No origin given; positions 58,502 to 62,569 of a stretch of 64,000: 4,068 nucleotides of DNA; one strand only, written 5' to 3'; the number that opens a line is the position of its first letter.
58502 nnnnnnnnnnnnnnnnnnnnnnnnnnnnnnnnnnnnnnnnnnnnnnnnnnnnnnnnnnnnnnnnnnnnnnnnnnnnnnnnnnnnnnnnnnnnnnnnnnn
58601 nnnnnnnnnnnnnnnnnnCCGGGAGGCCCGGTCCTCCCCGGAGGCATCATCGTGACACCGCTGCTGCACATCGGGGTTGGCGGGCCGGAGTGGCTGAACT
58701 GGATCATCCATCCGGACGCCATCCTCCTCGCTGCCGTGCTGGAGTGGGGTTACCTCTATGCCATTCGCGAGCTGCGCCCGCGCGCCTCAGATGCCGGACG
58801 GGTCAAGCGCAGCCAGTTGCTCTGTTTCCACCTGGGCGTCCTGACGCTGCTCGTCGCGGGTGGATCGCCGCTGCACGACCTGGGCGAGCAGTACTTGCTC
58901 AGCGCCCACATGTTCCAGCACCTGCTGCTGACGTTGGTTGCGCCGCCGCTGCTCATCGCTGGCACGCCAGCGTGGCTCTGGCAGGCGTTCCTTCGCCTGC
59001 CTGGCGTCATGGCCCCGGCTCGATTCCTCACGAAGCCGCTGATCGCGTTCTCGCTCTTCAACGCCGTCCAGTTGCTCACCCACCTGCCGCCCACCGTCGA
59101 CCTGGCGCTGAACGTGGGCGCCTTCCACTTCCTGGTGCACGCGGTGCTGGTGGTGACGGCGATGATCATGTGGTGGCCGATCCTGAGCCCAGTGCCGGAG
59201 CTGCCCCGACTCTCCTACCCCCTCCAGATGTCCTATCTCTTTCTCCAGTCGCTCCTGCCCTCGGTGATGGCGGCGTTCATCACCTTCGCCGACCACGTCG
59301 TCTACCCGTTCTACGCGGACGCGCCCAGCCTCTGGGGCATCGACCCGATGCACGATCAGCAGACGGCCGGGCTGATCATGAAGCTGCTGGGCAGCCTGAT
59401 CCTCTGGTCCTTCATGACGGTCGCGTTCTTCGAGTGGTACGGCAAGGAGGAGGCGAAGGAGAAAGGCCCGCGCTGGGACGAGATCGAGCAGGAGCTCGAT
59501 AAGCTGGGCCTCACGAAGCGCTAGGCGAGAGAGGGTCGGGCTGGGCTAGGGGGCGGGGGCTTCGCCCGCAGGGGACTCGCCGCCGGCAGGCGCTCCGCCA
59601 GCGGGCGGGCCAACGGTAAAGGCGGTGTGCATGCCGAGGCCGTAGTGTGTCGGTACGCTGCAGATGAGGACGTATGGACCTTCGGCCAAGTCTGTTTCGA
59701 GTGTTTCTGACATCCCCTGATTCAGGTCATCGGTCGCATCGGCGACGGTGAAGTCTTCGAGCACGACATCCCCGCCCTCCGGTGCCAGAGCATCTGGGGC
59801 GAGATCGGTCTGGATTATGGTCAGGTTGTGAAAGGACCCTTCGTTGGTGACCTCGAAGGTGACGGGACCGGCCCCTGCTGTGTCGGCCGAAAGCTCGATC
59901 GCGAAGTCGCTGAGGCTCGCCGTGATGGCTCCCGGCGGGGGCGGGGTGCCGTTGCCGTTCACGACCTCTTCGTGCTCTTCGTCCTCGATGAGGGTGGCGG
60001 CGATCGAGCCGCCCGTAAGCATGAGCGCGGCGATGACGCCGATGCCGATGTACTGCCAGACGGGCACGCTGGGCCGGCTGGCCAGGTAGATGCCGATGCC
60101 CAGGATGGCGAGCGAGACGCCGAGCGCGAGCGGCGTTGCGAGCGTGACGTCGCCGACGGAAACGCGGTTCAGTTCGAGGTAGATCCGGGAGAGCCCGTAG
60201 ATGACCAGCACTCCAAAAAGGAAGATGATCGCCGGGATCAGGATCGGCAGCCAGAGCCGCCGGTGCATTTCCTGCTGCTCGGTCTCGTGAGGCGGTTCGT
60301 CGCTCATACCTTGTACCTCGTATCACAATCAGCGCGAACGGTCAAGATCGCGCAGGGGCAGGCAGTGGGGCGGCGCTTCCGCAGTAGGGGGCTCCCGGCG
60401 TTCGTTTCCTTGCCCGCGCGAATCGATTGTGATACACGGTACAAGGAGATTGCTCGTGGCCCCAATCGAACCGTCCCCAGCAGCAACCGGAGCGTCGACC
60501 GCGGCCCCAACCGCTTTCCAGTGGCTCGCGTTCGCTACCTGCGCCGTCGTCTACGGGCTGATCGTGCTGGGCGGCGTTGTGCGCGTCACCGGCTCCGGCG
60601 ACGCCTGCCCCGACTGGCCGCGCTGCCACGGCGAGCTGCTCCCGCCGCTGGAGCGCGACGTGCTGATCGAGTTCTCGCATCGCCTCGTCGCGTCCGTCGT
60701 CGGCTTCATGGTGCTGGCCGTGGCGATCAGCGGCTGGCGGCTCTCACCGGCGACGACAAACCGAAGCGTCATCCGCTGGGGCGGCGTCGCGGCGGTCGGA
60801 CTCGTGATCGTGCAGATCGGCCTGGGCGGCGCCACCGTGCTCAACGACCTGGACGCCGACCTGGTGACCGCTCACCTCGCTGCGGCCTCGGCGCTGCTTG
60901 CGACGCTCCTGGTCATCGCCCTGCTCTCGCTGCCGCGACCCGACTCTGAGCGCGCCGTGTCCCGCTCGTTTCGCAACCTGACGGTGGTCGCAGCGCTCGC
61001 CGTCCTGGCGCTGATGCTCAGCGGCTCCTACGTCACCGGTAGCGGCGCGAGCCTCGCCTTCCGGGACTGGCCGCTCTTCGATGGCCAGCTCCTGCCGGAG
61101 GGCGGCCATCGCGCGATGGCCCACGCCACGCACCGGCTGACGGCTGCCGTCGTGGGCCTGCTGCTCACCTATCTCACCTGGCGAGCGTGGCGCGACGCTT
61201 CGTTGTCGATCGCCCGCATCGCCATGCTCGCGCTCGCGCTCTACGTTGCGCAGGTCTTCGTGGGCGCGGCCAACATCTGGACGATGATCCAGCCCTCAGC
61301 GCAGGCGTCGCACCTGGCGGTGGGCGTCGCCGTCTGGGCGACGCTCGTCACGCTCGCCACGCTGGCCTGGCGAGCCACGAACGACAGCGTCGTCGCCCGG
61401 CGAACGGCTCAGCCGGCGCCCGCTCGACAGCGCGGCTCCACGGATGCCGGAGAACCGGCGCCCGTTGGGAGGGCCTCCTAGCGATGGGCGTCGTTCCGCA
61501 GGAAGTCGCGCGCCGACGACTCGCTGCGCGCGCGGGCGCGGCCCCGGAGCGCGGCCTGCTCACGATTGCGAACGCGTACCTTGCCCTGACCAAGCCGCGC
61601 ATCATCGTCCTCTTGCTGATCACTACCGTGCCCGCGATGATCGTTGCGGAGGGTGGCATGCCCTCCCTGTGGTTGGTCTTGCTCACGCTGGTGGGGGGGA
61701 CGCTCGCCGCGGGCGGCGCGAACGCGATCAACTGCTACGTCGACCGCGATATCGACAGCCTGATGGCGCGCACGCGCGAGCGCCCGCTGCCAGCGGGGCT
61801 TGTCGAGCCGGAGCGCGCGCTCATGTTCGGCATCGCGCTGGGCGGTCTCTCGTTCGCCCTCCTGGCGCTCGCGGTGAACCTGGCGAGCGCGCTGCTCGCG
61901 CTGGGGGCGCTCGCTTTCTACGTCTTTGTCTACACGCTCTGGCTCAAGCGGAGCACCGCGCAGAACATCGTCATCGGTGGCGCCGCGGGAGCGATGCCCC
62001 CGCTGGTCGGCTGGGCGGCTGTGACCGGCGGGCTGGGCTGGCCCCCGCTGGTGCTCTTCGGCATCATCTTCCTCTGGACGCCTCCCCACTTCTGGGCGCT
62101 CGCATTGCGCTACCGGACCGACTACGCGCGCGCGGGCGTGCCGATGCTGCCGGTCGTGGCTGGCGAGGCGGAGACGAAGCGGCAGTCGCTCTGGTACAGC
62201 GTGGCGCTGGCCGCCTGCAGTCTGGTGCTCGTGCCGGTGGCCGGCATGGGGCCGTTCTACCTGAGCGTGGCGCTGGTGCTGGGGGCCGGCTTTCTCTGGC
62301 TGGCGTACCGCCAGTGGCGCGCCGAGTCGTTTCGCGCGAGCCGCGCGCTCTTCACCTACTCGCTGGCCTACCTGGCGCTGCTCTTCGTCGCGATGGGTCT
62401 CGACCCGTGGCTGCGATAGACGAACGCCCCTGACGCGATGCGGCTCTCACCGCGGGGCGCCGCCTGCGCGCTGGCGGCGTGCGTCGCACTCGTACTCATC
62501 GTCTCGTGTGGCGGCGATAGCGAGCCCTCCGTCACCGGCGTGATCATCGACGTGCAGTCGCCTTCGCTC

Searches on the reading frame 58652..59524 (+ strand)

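Call 90: search_protein_families(library=pfam, proteins=[window:58652-59524:+], max_evalue=0.00001)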
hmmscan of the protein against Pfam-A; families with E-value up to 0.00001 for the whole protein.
window:58652-59524:+ (290 aa): 1 family
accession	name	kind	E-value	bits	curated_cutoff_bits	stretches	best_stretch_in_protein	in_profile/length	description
PF09678.15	Caa3_CtaG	-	5e-55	186.9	27.7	1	32-263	1-235/237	Cytochrome c oxidase caa3 assembly factor (Caa3_CtaG)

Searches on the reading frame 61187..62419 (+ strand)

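Call 91: search_protein_families(library=pfam, proteins=[window:61187-62419:+], max_evalue=0.001)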
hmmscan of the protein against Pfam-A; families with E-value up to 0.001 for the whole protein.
window:61187-62419:+ (410 aa): 1 family
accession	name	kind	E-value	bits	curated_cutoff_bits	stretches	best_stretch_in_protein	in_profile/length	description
PF01040.23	UbiA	-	2.2e-73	247.1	34.2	1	143-389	1-244/250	UbiA prenyltransferase family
